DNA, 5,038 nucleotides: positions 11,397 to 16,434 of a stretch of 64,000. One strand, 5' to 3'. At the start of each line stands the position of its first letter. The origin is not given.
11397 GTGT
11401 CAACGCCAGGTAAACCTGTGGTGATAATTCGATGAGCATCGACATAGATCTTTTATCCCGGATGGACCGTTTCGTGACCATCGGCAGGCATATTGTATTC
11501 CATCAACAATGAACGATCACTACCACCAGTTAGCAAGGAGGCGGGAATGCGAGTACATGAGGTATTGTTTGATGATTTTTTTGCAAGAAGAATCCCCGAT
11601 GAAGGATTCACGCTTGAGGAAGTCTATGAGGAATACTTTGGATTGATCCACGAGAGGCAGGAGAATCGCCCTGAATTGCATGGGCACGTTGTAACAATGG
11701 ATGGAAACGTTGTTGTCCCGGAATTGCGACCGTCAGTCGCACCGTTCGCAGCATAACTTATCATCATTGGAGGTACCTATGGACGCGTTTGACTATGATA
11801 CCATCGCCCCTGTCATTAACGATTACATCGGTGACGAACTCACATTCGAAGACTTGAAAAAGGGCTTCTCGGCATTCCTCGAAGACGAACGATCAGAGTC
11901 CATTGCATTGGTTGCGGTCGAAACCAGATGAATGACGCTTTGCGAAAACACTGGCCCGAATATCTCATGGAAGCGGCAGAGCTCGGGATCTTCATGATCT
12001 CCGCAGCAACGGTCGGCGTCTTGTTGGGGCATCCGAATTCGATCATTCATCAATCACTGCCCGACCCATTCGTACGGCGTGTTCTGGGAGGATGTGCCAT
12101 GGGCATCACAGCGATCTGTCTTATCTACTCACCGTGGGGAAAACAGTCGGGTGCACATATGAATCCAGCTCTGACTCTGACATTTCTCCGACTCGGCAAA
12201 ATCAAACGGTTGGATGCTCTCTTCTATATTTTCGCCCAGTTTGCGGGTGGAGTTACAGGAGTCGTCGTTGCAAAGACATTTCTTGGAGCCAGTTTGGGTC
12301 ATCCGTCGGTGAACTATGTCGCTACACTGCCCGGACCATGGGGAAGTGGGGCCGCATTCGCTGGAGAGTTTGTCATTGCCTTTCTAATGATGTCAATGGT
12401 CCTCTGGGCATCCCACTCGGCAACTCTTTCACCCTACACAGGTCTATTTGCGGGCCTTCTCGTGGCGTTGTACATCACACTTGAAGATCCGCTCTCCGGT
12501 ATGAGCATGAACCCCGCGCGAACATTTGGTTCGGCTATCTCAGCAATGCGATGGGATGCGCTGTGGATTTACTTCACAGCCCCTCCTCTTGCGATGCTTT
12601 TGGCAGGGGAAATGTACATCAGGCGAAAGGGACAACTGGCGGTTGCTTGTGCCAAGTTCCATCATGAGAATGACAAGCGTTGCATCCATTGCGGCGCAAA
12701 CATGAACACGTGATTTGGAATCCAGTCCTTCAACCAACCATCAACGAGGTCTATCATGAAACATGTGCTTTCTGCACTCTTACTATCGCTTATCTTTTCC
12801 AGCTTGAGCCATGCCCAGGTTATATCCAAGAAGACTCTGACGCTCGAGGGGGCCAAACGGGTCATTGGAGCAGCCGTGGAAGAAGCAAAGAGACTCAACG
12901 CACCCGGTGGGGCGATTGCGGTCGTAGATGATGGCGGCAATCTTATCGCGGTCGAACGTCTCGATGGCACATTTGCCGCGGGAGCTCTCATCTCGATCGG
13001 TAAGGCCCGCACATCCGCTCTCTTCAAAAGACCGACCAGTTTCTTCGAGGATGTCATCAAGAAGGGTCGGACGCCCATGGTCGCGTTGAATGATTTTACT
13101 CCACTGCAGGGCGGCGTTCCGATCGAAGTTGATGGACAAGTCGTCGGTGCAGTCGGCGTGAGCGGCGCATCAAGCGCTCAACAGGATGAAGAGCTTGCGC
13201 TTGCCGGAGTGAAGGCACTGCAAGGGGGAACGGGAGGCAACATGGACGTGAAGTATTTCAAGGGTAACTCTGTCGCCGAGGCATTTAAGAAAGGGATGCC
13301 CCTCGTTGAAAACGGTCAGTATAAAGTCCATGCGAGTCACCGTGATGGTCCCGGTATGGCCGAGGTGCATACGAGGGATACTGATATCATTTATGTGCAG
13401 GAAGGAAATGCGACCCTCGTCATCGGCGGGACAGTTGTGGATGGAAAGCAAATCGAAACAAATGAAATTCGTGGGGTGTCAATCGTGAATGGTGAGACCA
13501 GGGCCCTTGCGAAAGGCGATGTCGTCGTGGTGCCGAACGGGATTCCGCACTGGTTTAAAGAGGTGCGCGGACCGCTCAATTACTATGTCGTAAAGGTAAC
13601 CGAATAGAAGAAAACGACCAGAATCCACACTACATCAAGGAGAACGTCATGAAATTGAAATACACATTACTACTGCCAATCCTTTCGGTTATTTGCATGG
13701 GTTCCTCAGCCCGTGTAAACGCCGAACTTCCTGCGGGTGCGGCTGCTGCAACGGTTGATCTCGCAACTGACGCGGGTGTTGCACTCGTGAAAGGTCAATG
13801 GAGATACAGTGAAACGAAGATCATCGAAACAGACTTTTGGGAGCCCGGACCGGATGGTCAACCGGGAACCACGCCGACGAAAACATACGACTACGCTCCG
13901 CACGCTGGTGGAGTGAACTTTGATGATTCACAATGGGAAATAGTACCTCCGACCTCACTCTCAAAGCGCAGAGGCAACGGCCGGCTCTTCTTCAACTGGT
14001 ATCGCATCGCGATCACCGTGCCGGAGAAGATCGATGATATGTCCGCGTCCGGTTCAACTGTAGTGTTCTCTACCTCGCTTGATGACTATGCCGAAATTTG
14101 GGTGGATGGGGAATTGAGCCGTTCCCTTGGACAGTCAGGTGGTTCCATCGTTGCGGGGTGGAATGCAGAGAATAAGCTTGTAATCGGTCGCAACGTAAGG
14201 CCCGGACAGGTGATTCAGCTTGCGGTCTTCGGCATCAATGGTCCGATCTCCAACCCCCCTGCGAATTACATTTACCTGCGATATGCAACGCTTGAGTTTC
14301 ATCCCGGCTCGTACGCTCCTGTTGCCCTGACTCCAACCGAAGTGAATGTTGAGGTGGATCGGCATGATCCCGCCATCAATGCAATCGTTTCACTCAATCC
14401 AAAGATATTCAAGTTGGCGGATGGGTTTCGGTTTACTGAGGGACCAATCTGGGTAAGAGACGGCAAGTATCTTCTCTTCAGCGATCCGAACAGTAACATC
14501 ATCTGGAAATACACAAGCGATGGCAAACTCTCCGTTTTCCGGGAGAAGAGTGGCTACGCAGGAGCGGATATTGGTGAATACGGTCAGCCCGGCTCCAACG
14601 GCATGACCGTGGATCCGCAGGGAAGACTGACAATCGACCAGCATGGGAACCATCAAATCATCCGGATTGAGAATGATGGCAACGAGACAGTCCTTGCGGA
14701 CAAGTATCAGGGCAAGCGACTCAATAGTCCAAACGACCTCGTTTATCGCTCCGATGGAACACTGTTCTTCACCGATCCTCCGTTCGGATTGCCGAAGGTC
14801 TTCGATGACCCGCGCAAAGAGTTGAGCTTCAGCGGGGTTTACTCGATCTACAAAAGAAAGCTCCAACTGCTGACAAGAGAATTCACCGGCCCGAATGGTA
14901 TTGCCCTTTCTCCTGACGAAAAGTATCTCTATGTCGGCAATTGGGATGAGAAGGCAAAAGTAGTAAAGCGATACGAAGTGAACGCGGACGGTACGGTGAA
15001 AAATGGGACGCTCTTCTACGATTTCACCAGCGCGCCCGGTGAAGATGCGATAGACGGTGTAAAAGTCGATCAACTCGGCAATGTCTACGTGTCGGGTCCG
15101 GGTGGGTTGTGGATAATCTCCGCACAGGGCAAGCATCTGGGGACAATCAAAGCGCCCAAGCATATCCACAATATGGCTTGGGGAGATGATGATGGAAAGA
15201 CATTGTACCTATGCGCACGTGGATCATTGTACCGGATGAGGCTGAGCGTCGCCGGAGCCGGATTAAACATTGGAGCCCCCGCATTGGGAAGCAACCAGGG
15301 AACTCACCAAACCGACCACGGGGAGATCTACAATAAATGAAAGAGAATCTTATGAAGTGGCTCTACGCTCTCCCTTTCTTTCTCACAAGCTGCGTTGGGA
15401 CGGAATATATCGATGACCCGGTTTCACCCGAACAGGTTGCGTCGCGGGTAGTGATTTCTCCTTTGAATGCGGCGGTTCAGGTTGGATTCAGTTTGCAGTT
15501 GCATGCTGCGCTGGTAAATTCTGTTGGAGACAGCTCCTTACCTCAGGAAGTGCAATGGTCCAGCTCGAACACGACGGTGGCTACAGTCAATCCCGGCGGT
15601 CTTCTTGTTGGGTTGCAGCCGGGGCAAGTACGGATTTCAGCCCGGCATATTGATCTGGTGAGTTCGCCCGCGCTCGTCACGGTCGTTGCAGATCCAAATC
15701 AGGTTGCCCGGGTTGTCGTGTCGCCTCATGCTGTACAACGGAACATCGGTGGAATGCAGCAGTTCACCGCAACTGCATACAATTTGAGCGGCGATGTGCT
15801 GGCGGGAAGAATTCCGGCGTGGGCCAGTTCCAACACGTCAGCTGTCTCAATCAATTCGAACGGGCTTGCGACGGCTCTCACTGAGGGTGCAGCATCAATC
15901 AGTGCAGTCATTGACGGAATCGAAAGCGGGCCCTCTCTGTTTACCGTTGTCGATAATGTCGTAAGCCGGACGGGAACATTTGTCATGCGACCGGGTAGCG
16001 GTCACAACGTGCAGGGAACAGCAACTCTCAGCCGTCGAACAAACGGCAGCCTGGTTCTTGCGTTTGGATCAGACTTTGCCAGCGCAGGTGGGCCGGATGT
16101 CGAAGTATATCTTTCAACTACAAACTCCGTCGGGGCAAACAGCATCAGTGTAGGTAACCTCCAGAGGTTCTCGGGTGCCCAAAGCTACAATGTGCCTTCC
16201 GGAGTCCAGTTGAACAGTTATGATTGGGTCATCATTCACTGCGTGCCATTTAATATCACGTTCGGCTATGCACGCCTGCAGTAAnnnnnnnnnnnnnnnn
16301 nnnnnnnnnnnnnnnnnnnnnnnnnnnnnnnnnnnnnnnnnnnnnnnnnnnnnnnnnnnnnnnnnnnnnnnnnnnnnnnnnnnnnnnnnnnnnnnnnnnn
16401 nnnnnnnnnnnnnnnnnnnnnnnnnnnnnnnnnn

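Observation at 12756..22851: Ten-kb island of exported redox/repair proteins: GlcG-cupin, SMP-30 lactonase-like propellers, DM13 domains, outer-membrane barrels, MsrA/MsrB, NDH-2, spondin_N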

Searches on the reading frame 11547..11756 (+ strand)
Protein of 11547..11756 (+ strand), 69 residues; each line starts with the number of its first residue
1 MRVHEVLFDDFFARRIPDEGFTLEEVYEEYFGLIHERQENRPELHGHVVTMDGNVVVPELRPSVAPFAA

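Call 40: search_protein_families(library=pfam, proteins=[window:11547-11756:+], max_evalue=0.01)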
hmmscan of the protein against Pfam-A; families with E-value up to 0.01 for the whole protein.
window:11547-11756:+ (69 aa): 0 families

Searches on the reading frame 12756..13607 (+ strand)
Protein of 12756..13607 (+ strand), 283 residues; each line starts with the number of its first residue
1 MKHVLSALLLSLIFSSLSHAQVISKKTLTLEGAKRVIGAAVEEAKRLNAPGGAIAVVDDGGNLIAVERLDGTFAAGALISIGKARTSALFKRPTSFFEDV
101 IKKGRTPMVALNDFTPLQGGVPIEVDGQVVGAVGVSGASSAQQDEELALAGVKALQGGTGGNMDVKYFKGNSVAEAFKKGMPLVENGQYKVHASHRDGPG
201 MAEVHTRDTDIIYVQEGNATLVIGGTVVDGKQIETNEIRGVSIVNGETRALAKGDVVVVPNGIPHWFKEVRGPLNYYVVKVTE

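Call 4: search_protein_families(library=pfam, proteins=[window:12756-13607:+], max_evalue=0.01)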
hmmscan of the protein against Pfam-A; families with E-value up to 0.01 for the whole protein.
window:12756-13607:+ (283 aa): 4 families
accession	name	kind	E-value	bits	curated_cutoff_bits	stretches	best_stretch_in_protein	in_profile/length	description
PF03928.20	HbpS-like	-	5.7e-32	110.9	25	1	28-152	1-127/128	Haem degrading protein HbpS-like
PF07883.17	Cupin_2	-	3.1e-08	33.6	27.2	1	240-274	29-64/70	Cupin domain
PF00190.28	Cupin_1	-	4.1e-06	26.9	22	1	203-269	49-101/151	Cupin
PF13185.12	GAF_2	-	8.3e-06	26.5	28.6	1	36-148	7-122/136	GAF domain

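Call 5: search_protein_families(library=ncbifam, proteins=[window:12756-13607:+], max_evalue=0.01)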
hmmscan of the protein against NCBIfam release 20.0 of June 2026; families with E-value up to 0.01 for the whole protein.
window:12756-13607:+ (283 aa): 1 family
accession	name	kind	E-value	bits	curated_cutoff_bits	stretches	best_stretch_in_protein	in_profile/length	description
NF007275.0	PRK09732.1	equivalog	4.8e-27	94.4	246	1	28-150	7-127/134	hypothetical protein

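Call 45: search_solved_structures(query=window:12756-13607:+, max_evalue=0.001)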
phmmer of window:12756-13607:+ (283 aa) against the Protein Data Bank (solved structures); distinct sequences matched with E-value up to 0.001: 7.
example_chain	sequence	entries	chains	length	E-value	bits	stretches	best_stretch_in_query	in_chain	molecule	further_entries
6bws_A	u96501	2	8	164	3.5e-13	52.8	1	27-155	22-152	Glycolate utilization protein | Efga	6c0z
2a2l_A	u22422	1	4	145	1.5e-12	50.8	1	26-150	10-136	unknown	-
9jth_A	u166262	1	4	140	3.3e-10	43.1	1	28-157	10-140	NahX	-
4bmw_A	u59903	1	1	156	4.5e-09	39.3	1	24-155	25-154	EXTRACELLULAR HAEM-BINDING PROTEIN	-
4nkp_A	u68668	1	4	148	6.2e-09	38.9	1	21-156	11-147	putative extracellular heme-binding protein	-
3fpv_A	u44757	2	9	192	1.5e-08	37.7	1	24-155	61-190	Extracellular haem-binding protein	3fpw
5cx7_A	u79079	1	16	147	2.3e-06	30.4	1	29-159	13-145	ATP:cob(I)alamin adenosyltransferase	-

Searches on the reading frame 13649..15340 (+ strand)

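Call 4: search_protein_families(library=pfam, proteins=[window:13649-15340:+], max_evalue=0.01)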
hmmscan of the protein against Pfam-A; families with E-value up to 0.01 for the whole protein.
window:13649-15340:+ (563 aa): 3 families
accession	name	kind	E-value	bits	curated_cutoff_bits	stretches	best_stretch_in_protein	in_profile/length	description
PF08450.18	SGL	-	1.9e-35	123.1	26.3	1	262-521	1-242/246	SMP-30/Gluconolactonase/LRE-like region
PF03088.22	Str_synth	-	0.00033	21.2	25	0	398-442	42-84/89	Strictosidine synthase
PF01731.26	Arylesterase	-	0.0018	18.9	21.3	1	403-433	44-74/86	Arylesterase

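Call 5: search_protein_families(library=ncbifam, proteins=[window:13649-15340:+], max_evalue=0.01)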
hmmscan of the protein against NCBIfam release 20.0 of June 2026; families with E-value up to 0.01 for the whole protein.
window:13649-15340:+ (563 aa): 2 families
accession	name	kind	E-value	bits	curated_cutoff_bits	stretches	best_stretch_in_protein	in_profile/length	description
NF033206.1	ScyE_fam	subfamily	1.5e-05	24.7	80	0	318-377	257-320/333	ScyD/ScyE family protein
NF035926.1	scyF_NHL_VPEP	equivalog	0.00044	19.5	350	0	232-346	122-232/376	scytonemin biosynthesis PEP-CTERM protein ScyF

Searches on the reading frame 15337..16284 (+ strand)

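Call 4: search_protein_families(library=pfam, proteins=[window:15337-16284:+], max_evalue=0.01)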
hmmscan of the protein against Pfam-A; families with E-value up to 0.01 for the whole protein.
window:15337-16284:+ (315 aa): 3 families
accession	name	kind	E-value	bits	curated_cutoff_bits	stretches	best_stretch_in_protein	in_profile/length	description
PF10517.14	DM13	-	5.4e-17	62.8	25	1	222-314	6-105/105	Electron transfer DM13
PF02368.24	Big_2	-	4.6e-16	59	22.8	2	38-102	5-66/79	Bacterial Ig-like domain (group 2)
PF25354.1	Ig_NUP210_16th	-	0.0067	16.3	27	0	157-194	27-65/72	NUP210-like, Ig-like domain 16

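Call 5: search_protein_families(library=ncbifam, proteins=[window:15337-16284:+], max_evalue=0.01)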
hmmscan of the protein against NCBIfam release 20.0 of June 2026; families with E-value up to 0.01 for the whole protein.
window:15337-16284:+ (315 aa): 0 families
